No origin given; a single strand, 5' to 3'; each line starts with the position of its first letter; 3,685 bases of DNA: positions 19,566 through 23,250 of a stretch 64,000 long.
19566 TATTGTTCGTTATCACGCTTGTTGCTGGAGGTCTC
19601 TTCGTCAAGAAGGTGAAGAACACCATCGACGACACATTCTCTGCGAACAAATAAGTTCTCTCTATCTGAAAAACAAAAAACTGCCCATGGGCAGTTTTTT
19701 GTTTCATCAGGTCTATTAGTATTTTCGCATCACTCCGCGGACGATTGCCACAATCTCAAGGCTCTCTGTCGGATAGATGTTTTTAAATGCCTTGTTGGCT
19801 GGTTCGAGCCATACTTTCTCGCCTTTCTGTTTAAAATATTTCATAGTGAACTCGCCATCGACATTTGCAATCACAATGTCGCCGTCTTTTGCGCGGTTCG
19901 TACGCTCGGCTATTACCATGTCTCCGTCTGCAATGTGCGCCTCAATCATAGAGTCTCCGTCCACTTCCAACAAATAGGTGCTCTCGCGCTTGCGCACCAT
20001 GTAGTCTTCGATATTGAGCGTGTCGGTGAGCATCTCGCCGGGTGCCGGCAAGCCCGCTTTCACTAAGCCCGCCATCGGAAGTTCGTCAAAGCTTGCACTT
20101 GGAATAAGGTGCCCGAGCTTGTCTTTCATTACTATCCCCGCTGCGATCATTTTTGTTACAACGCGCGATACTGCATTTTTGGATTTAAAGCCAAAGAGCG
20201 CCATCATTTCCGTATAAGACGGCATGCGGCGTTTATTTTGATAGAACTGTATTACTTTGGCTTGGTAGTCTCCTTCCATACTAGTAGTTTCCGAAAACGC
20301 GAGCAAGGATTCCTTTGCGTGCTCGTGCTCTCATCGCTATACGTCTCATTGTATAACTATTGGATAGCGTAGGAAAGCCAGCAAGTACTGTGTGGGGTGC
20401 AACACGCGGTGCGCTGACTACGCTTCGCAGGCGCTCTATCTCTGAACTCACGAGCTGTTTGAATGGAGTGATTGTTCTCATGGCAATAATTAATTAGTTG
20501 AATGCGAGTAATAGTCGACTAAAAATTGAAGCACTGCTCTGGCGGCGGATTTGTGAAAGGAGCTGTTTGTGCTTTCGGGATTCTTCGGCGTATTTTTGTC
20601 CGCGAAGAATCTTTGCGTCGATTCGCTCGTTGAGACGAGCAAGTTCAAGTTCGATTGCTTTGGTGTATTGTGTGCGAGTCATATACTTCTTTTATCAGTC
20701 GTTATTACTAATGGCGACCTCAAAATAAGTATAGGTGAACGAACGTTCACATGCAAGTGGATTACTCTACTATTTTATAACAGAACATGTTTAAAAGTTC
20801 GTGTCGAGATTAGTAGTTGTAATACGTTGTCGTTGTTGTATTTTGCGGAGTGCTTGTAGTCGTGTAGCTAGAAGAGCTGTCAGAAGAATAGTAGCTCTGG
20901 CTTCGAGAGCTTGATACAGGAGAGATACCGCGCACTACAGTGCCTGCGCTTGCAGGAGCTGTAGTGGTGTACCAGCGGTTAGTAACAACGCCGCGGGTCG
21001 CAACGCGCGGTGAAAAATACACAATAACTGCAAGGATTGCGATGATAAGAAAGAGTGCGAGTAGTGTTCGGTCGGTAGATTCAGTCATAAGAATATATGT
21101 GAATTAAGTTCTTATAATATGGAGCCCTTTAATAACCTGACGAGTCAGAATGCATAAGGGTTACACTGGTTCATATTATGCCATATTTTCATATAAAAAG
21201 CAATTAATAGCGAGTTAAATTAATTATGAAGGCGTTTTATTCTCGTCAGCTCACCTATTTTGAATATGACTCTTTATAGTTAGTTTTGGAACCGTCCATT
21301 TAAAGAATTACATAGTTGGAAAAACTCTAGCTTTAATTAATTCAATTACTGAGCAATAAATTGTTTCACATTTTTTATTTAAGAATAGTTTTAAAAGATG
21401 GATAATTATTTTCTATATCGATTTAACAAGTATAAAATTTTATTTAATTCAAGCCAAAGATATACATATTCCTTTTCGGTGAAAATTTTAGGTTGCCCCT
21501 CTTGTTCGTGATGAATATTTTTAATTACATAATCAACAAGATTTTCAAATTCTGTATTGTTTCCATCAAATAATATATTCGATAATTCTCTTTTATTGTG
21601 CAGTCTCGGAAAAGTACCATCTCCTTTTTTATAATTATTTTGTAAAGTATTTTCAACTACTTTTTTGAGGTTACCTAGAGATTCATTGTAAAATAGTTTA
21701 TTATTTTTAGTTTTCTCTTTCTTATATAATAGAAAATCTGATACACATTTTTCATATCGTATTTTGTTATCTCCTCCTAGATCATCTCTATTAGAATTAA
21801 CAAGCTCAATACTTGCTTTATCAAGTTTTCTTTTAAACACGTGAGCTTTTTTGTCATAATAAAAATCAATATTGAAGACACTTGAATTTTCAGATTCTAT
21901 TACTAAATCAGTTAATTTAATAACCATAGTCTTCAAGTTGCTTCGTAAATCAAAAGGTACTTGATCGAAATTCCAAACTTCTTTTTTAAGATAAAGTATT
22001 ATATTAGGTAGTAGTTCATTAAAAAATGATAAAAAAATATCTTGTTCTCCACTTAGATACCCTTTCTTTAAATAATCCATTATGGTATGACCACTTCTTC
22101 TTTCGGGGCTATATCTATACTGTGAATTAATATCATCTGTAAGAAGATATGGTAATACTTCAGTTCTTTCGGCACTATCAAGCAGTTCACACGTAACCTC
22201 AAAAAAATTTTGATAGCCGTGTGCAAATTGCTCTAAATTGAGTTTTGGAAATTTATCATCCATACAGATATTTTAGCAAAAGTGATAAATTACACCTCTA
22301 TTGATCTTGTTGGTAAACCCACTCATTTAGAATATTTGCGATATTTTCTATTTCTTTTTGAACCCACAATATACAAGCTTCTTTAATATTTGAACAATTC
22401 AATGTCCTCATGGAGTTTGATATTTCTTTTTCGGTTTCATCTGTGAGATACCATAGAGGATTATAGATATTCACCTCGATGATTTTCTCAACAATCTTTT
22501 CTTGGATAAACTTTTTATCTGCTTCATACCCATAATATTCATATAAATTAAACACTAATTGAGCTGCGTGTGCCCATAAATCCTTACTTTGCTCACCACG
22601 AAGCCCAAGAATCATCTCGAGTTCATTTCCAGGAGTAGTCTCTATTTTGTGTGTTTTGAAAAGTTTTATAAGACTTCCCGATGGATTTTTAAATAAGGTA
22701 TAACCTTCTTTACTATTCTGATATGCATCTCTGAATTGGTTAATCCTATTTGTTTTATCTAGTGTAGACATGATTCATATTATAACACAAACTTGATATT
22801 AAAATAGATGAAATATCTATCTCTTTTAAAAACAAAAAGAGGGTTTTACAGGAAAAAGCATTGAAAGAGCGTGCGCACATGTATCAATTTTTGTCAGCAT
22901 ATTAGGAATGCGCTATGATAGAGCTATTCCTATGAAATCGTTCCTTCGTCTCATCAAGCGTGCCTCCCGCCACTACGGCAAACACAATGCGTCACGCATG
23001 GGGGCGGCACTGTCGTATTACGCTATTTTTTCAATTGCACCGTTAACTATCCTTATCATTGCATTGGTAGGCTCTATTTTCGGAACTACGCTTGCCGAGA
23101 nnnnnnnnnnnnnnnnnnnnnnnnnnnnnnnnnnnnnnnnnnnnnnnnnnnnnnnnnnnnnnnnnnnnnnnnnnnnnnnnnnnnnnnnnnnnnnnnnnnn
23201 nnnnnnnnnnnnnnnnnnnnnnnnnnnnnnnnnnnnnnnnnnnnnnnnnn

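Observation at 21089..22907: Strongly AT-rich two-gene island beside the lexA operon: candidate undescribed accessory (defence / abortive-infection / TA-like) module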

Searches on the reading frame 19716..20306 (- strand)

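Call 4: search_protein_families(library=pfam, proteins=[window:19716-20306:-], max_evalue=1)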
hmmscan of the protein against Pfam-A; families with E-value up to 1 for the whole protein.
window:19716-20306:- (196 aa): 1 family
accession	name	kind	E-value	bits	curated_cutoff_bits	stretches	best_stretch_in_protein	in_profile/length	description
PF00717.28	Peptidase_S24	-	3.1e-26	91.8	23.3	1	78-189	2-115/116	Peptidase S24-like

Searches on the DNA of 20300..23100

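Call 74: search_rna_families(source=window, start=20300, end=23100, threshold=evalue, max_evalue=1)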
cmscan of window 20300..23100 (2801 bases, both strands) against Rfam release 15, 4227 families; matches with E-value up to 1: 0.
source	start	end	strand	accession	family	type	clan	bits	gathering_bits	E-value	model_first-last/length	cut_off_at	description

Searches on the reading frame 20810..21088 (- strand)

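Call 4: search_protein_families(library=pfam, proteins=[window:20810-21088:-], max_evalue=1)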
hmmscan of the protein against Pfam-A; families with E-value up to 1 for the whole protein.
window:20810-21088:- (92 aa): 1 family
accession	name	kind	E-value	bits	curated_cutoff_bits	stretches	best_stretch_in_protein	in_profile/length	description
PF06653.16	Claudin_3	-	0.14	12.6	28.7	1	16-77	5-63/163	Tight junction protein, Claudin-like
